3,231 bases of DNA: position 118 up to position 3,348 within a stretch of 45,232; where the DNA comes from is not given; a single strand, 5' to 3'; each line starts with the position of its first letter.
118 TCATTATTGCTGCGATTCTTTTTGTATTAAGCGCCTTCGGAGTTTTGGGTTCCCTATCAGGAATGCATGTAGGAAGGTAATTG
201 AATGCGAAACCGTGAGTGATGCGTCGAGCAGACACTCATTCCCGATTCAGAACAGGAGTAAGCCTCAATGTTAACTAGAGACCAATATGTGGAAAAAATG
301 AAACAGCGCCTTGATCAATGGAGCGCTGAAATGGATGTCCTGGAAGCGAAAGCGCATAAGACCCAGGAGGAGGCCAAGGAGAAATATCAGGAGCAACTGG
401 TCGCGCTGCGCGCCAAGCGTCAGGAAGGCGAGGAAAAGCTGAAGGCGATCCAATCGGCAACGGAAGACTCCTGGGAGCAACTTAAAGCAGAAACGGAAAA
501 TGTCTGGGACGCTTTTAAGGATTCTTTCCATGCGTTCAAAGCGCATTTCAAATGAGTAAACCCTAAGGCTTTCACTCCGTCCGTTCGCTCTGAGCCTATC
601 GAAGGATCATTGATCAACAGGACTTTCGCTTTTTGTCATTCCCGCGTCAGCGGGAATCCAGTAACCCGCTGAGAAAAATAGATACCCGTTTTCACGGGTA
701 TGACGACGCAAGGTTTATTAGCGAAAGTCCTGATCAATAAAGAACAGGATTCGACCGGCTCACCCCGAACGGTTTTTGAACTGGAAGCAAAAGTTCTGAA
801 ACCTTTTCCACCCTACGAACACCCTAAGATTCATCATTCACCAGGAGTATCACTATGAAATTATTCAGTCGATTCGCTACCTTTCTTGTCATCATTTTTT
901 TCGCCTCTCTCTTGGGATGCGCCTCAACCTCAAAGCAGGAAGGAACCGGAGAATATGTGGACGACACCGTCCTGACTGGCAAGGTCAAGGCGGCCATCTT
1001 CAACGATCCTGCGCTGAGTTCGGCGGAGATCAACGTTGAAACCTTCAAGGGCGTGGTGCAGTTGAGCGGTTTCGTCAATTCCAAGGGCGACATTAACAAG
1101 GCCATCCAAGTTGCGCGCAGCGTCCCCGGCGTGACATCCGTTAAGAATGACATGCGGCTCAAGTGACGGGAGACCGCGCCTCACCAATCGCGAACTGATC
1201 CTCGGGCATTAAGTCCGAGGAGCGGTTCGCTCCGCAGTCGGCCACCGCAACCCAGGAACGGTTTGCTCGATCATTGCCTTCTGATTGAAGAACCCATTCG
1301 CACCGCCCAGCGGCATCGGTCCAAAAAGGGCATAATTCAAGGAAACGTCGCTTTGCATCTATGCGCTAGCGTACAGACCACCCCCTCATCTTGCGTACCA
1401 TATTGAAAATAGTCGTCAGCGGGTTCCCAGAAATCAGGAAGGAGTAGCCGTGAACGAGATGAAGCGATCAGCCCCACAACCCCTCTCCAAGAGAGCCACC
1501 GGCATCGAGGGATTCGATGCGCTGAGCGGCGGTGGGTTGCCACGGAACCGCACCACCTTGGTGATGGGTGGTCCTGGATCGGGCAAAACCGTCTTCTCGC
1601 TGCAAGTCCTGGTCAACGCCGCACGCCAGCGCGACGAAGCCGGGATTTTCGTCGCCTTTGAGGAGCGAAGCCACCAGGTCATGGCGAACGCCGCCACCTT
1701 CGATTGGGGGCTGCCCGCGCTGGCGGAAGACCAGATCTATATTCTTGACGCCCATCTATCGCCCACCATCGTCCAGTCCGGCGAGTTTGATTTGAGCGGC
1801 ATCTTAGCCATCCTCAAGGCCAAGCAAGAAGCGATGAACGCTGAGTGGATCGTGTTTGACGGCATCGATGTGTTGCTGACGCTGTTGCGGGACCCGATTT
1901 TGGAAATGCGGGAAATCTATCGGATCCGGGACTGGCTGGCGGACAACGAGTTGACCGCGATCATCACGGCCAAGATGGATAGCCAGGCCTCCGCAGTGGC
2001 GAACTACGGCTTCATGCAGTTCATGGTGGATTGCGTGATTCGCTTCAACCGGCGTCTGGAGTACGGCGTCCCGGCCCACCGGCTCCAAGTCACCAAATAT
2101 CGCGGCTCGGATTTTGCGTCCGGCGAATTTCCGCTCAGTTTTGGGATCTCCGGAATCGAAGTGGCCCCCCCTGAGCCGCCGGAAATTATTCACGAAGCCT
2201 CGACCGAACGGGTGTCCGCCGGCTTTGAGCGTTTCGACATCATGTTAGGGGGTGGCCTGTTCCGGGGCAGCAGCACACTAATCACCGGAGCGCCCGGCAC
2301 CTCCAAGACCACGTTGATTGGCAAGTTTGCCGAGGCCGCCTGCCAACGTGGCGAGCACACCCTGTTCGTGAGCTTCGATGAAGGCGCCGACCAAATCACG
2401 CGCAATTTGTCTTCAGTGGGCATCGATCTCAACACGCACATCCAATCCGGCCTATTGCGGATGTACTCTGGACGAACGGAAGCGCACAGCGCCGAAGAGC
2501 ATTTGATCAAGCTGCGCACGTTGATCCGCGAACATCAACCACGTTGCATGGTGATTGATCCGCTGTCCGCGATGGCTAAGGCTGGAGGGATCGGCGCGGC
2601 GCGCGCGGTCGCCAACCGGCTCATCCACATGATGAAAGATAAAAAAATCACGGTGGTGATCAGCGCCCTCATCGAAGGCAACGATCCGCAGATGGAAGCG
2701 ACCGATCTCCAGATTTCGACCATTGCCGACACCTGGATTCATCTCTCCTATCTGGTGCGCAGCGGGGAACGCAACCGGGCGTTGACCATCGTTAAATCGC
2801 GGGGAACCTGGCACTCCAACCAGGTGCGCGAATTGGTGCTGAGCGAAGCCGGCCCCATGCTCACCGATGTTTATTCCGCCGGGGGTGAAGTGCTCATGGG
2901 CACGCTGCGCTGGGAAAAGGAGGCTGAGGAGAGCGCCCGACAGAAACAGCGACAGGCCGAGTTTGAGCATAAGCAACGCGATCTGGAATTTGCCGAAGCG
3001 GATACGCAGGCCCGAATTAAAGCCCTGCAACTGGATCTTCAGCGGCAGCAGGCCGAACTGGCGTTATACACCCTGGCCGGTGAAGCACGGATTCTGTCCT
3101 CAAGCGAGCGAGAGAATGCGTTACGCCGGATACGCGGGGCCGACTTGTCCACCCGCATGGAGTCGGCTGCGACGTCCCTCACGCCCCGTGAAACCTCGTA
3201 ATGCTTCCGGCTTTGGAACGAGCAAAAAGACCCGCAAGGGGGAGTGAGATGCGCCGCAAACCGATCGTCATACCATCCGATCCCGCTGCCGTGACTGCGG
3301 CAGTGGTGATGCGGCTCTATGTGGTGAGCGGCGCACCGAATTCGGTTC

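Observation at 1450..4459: KaiA-less kaiC-kaiB with tail-extended KaiC, translationally coupled to a Crp/Fnr-type regulator (candidate undescribed timer output)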

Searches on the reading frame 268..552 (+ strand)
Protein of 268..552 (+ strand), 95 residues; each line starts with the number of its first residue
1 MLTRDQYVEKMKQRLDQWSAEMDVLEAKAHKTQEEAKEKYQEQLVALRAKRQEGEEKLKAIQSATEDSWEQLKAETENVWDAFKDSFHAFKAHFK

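Call 3: search_protein_families(library=pfam, proteins=[window:268-552:+], max_evalue=0.01)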
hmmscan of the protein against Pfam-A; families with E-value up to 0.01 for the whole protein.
window:268-552:+ (95 aa): 4 families
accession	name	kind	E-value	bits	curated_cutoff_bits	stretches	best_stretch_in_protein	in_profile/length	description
PF05267.17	DUF725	-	0.0065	16.9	22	0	5-62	7-64/121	Protein of unknown function (DUF725)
PF20047.4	DUF6449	-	0.0076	16.5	23.5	1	28-86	64-122/152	Domain of unknown function (DUF6449)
PF04849.18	HAP1_N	-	0.0076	15.9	33.9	1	6-78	201-272/307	HAP1 N-terminal conserved region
PF01765.24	RRF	-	0.0077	16.5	29.7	1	31-85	93-150/164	Ribosome recycling factor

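Call 4: search_protein_families(library=ncbifam, proteins=[window:268-552:+], max_evalue=0.01)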
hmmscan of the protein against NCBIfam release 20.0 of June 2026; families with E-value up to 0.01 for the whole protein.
window:268-552:+ (95 aa): 3 families
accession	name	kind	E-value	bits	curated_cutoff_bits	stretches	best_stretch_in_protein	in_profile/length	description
NF052504.1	sll1863_fam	domain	1.6e-28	98.7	35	1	3-95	1-93/93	sll1863 family stress response protein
NF047516.1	LA_3659_fam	equivalog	0.00013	21.7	36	1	6-88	120-203/221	LA_3659 family protein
NF047514.1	SpiroCoCo_N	equivalog_domain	0.00013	21.7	75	1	6-88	120-203/221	SpiroCoCo family coiled-coil protein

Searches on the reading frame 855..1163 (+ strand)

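Call 3: search_protein_families(library=pfam, proteins=[window:855-1163:+], max_evalue=0.01)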
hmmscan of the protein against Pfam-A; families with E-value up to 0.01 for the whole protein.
window:855-1163:+ (103 aa): 1 family
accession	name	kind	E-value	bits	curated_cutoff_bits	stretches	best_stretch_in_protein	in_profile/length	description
PF04972.22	BON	-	2.5e-19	69.8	27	1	36-102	1-67/69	BON domain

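Call 4: search_protein_families(library=ncbifam, proteins=[window:855-1163:+], max_evalue=0.01)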
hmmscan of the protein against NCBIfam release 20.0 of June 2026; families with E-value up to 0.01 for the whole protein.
window:855-1163:+ (103 aa): 3 families
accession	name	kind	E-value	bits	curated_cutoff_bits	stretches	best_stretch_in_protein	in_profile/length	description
NF007858.0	PRK10568.1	equivalog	1.4e-19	70.5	174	1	29-101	52-124/206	molecular chaperone OsmY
NF008247.1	PRK11023.1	equivalog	8.4e-09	35.5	184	1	28-102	39-114/192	division/outer membrane stress-associated lipid-binding lipoprotein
NF008399.0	PRK11198.1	equivalog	0.0072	16.8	134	1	43-101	30-87/149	peptidoglycan-binding protein LysM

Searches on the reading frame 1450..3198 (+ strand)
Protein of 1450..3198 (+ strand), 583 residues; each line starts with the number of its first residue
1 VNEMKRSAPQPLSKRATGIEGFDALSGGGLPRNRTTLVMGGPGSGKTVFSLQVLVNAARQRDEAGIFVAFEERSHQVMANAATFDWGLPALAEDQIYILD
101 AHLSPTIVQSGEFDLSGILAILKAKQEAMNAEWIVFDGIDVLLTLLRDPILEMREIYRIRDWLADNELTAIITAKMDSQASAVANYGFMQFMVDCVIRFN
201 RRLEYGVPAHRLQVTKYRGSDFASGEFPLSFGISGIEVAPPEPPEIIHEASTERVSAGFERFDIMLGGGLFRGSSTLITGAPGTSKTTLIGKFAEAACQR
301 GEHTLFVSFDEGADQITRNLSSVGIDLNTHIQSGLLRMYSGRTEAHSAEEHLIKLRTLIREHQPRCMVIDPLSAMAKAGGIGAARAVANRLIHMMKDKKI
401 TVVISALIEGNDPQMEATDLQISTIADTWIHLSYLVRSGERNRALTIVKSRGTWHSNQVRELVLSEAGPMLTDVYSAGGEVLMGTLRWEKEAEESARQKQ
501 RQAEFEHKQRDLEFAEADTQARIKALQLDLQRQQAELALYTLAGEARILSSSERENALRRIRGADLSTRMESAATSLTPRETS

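Call 3: search_protein_families(library=pfam, proteins=[window:1450-3198:+], max_evalue=0.01)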
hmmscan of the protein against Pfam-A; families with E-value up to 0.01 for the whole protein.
window:1450-3198:+ (583 aa): 27 families (the best 25 are shown)
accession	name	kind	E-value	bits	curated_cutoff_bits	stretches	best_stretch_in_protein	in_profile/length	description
PF06745.19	ATPase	-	1.2e-82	277.2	26.6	2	17-241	3-229/231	KaiC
PF13481.12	AAA_25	-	3.3e-17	63.2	27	2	252-393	12-171/195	AAA domain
PF03796.21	DnaB_C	-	2.6e-10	40.6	27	2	255-361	2-108/255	DnaB-like helicase C terminal domain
PF13245.12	AAA_19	-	8.8e-09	36.1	25.1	1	33-137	11-97/134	AAA domain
PF13191.12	AAA_16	-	2e-07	32.1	32.6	1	272-370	23-139/167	AAA ATPase domain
PF13401.12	AAA_22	-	6.8e-07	30.1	27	1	274-404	6-120/130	AAA domain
PF00154.27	RecA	-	1.5e-06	28.3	27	1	17-71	35-89/262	recA bacterial DNA recombination protein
PF13604.12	AAA_30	-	2.4e-06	27.9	27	0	276-313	21-58/191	AAA domain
PF24883.2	NPHP3_N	-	3.7e-06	27.7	24.8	0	277-339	26-94/164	Nephrocystin 3, N-terminal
PF13479.12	AAA_24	-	6.7e-06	26.5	27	0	275-316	4-37/195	AAA domain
PF09848.15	SLFN-g3_helicase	-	2e-05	24.5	24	0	35-77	3-46/354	Schlafen group 3, DNA/RNA helicase domain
PF00004.35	AAA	-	2.3e-05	25.3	21.2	1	277-404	2-105/131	ATPase family associated with various cellular activities (AAA)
PF05729.18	NACHT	-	2.4e-05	24.7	26.7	0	34-164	1-115/167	NACHT domain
PF20720.3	nSTAND3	-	6.4e-05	23.1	27.2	0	32-62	16-46/155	Novel STAND NTPase 3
PF07088.17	GvpD_P-loop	-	7.1e-05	23.2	24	0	34-62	11-39/189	GvpD gas vesicle protein, P-loop domain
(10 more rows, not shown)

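Call 4: search_protein_families(library=ncbifam, proteins=[window:1450-3198:+], max_evalue=0.01)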
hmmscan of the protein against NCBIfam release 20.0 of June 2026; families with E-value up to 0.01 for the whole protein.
window:1450-3198:+ (583 aa): 30 families (the best 25 are shown)
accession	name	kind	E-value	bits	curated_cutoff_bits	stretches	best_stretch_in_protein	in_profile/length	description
NF006799.0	PRK09302.1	equivalog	4.4e-146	487.4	408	1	8-512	6-512/515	circadian clock protein KaiC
TIGR02655.1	circ_KaiC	equivalog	4e-88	296.2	546.25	1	14-484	2-474/484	circadian clock protein KaiC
TIGR03880.1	KaiC_arch_3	hypoth_equivalog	1.3e-46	159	249.45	2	18-223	1-202/224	KaiC domain-containing protein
TIGR03881.1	KaiC_arch_4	hypoth_equivalog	5.4e-37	127.7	247.8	2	15-222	3-211/231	KaiC domain-containing protein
TIGR03877.1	thermo_KaiC_1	hypoth_equivalog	1.6e-32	112.9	307.25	2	14-240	3-234/238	KaiC domain-containing protein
TIGR00416.1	sms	equivalog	1.4e-23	83.4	403.05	2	247-405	68-218/454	DNA repair protein RadA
NF052589.1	ArlH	equivalog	1.4e-20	74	215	2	260-453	7-203/229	archaellum protein ArlH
NF004723.0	PRK06067.1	subfamily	1.9e-18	66.9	194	2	246-455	7-217/243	flagellar accessory protein FlaH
TIGR03878.1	thermo_KaiC_2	hypoth_equivalog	1.8e-13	50.4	232.2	2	268-408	31-176/259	KaiC domain-containing protein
NF006861.0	PRK09361.1-1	equivalog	2.1e-10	40.5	278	2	16-82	6-71/235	DNA repair and recombination protein RadB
TIGR03600.1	phage_DnaB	exception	7.5e-10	38.4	498.65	1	252-323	174-245/421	phage replicative helicase, DnaB family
NF004629.0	PRK05973.1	equivalog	1.1e-09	37.7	156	2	36-84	67-114/237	DNA helicase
TIGR02237.1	recomb_radB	equivalog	8.5e-09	35.6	172.4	2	263-406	2-147/210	DNA repair and recombination protein RadB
TIGR02012.1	tigrfam_recA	equivalog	6.8e-08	32.2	325.3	1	12-71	33-92/321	recombinase RecA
TIGR00665.1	DnaB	equivalog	6.3e-07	28.6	385.25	1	16-78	179-240/435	replicative DNA helicase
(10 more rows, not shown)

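Call 8: search_solved_structures(query=window:1450-3198:+, show_alignments=2)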
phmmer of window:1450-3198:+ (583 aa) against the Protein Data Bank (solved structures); distinct sequences matched with E-value up to 0.001: 49.
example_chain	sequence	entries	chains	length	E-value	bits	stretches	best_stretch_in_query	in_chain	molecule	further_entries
8dba_A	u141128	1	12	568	2.2e-100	339.9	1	12-543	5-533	Circadian clock protein KaiC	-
8fwi_A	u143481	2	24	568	1.6e-99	337.1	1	12-543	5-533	Circadian clock protein KaiC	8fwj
8db3_A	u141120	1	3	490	8.4e-95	321.5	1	12-493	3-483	Circadian clock protein KaiC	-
8zn5_B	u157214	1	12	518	4.4e-89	302.7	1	12-485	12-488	KaiC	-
8zn7_D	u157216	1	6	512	1.2e-85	291.3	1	8-485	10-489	KaiC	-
8zn6_F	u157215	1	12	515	4.4e-83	282.9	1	12-484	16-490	KaiC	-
8jon_A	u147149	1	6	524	1.8e-81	277.5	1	8-485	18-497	Circadian clock oscillator protein KaiC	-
4o0m_A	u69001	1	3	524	6.1e-80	272.5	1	12-486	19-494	Circadian clock protein kinase KaiC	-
7dy1_A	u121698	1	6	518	9.1e-80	271.9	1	12-485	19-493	Circadian clock protein kinase KaiC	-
5jwq_A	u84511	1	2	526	3.4e-79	270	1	12-485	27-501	Circadian clock protein kinase KaiC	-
1tf7_A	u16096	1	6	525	3.8e-78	266.6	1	7-484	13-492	KaiC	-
1u9i_A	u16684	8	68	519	3.9e-78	266.5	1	7-484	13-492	KaiC | Circadian clock protein kinase kaiC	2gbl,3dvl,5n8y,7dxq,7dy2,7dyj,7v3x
7wdc_A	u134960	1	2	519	4.7e-78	266.3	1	7-484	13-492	Circadian clock protein kinase KaiC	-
3k0a_A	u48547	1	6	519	1e-77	265.1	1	7-484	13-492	Circadian clock protein kinase KaiC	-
3k09_A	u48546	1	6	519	1.4e-77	264.7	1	7-484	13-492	Circadian clock protein kinase kaiC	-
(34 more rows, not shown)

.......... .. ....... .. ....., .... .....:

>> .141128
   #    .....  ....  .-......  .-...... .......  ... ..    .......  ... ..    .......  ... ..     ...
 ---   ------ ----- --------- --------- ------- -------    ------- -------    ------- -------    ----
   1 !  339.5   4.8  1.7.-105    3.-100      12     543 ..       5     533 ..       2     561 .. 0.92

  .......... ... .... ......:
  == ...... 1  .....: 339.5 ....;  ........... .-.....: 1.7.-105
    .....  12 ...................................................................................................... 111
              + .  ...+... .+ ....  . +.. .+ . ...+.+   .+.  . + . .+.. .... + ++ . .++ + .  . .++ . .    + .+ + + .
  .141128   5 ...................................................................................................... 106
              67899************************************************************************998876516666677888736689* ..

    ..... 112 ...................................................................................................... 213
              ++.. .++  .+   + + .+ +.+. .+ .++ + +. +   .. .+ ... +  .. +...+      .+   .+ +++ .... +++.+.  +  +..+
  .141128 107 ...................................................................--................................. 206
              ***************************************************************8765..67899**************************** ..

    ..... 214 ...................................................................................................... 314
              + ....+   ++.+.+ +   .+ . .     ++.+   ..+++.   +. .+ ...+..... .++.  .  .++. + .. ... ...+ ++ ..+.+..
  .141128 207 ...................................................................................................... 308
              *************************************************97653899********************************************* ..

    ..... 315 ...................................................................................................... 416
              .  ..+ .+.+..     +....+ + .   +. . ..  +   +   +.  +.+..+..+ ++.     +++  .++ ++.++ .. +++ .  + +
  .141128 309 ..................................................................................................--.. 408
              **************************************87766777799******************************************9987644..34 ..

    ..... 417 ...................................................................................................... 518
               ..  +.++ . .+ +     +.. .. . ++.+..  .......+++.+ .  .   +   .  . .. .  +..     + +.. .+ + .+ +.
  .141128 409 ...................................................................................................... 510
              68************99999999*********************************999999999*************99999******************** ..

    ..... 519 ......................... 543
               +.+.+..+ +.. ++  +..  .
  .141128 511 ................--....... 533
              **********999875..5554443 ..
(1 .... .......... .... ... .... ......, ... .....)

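Call 59: search_dna_similar(query=window:1450-3198:+, collection=plasmids, mode=protein, max_evalue=1e-50, max_rows=40)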
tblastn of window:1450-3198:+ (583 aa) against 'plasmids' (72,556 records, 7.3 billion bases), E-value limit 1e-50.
Records with a match: 16; places in all: 16; records where one place covers at least 80% of the query: 15.
Best place of each record, by identity: <60% 16.
By first word of the organism name: Cereibacter 9; Rhizobium 2; Sinorhizobium 1; Pararhizobium 1; Falsirhodobacter 1; Aquisphaera 1; Sphingobium 1.
By predicted mobility (MOB-suite, as given by PLSDB): non-mobilizable 14; conjugative 2.
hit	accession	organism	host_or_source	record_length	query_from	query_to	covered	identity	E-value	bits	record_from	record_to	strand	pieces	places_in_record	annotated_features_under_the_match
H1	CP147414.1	Cereibacter sphaeroides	-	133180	12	568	96%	35.7%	2e-79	280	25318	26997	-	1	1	kaiC: circadian clock protein KaiC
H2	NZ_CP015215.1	Cereibacter sphaeroides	Cereibacter sphaeroides 2.4.1,single ...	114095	12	568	96%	35.6%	5e-82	288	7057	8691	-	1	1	kaiC: circadian clock protein KaiC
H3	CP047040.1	Cereibacter sphaeroides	cell culture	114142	12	568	96%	35.6%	5e-82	288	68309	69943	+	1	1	kaiC: circadian clock protein KaiC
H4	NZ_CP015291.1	Cereibacter sphaeroides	Cereibacter sphaeroides 2.4.1,single ...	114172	12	568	96%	35.6%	5e-82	288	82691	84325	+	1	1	kaiC: circadian clock protein KaiC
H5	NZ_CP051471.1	Cereibacter sphaeroides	cell culture,laboratory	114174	12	568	96%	35.6%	5e-82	288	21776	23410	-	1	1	kaiC: circadian clock protein KaiC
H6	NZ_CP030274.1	Cereibacter sphaeroides 2.4.1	cell culture,laboratory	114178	12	568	96%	35.6%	5e-82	288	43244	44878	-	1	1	kaiC: circadian clock protein KaiC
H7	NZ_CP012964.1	Cereibacter sphaeroides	cell culture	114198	12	568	96%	35.6%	5e-82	288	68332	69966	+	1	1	kaiC: circadian clock protein KaiC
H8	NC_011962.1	Cereibacter sphaeroides KD131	-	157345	12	568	96%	35.6%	6e-82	288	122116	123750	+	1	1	kaiC: circadian clock protein KaiC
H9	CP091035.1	Sinorhizobium sp. B11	soybean,TY,soil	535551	7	537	91%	36.3%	1e-89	310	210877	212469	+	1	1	kaiC: circadian clock protein KaiC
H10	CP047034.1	Cereibacter sphaeroides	cell culture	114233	12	559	94%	35.1%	1e-82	290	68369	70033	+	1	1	kaiC: circadian clock protein KaiC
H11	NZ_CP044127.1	Rhizobium sp. BG4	Prosopis cineraria,pure bacterial ...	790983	12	537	90%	35.5%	7e-89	308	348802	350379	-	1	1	kaiC: circadian clock protein KaiC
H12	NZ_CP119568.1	Pararhizobium qamdonense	cell culture,soil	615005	1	504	86%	36.7%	4e-96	329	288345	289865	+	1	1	kaiC: circadian clock protein KaiC | YlcI/YnfO family protein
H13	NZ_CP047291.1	Falsirhodobacter algicola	Grateloupia sp.,single cell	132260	12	485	81%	37.2%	1e-83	293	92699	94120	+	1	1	kaiC: circadian clock protein KaiC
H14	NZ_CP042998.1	Aquisphaera giovannonii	-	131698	10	485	82%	33.3%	2e-72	259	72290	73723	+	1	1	kaiC: circadian clock protein KaiC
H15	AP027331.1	Sphingobium sp. TomTYG65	-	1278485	12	484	81%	33.2%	3e-62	230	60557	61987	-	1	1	circadian clock protein KaiC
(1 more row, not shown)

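Call 60: get_annotated_region(hit=H8, flank=5000)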
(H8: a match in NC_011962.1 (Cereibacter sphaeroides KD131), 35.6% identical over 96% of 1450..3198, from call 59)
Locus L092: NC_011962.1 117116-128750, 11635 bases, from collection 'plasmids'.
description: Cereibacter sphaeroides KD131 plasmid pRSKD131A, complete sequence
organism: Cereibacter sphaeroides KD131 (NCBI taxid 557760)
taxonomy: Bacteria; Pseudomonadota; Alphaproteobacteria; Rhodobacterales; Paracoccaceae; Cereibacter; Cereibacter sphaeroides; Cereibacter sphaeroides KD131
host: -; source: -; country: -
typing (MOB-suite, as given by PLSDB): non-mobilizable
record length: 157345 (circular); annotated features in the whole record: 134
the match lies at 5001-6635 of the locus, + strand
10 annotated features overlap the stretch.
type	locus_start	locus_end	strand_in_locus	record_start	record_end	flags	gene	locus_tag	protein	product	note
CDS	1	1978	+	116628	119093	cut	-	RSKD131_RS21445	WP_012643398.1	rhamnan synthesis F family protein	-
CDS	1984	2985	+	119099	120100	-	-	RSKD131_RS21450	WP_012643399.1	hypothetical protein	-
CDS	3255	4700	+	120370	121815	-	-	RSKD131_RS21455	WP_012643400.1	sulfotransferase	-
CDS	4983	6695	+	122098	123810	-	kaiC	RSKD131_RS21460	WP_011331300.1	circadian clock protein KaiC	-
CDS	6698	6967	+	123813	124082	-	-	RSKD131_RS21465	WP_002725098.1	circadian clock KaiB family protein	-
CDS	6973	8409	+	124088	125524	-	-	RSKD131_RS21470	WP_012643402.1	HWE histidine kinase domain-containing protein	-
CDS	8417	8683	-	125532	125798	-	-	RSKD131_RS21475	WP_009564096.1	hypothetical protein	-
CDS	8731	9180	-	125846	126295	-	-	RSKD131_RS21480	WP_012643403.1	universal stress protein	-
CDS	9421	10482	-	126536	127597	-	-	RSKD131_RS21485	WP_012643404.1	hybrid-cluster NAD(P)-dependent oxidoreductase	-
CDS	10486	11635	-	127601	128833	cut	-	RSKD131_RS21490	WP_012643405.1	aromatic ring-hydroxylating dioxygenase subunit alpha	-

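Call 61: get_annotated_region(hit=H9, flank=5000)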
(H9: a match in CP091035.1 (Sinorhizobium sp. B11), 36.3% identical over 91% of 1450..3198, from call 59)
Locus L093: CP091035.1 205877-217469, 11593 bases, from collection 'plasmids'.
description: Sinorhizobium sp. B11 plasmid p2, complete sequence
organism: Sinorhizobium sp. B11 (NCBI taxid 2904803)
taxonomy: Bacteria; Pseudomonadota; Alphaproteobacteria; Hyphomicrobiales; Rhizobiaceae; Sinorhizobium; Sinorhizobium sp. B11
host: -; source: soybean,TY,soil; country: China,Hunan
typing (MOB-suite, as given by PLSDB): non-mobilizable; mating-pair formation MPF_T
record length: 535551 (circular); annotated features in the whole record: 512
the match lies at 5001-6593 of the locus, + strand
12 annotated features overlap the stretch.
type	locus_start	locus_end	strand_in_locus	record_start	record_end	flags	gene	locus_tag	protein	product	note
CDS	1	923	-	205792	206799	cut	-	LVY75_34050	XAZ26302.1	response regulator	-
CDS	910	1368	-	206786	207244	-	-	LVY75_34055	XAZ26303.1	response regulator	-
CDS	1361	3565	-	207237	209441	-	-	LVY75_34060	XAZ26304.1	ATP-binding protein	-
CDS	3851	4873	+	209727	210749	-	-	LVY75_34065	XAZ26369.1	YihY/virulence factor BrkB family protein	-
CDS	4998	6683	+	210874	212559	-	kaiC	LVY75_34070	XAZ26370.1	circadian clock protein KaiC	-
CDS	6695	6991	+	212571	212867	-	-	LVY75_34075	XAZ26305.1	circadian clock KaiB family protein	-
CDS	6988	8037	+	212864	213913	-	-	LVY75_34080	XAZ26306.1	PAS domain-containing protein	-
CDS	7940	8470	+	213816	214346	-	-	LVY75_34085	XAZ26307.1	sensor histidine kinase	-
CDS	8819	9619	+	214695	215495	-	-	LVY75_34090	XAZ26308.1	SDR family NAD(P)-dependent oxidoreductase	-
CDS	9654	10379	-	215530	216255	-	-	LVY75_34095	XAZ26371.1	endonuclease/exonuclease/phosphatase family protein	-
CDS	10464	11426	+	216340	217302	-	-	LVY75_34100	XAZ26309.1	lysylphosphatidylglycerol synthase domain-containing protein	-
CDS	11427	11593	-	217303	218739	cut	-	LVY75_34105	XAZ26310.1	phospholipase D-like domain-containing protein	-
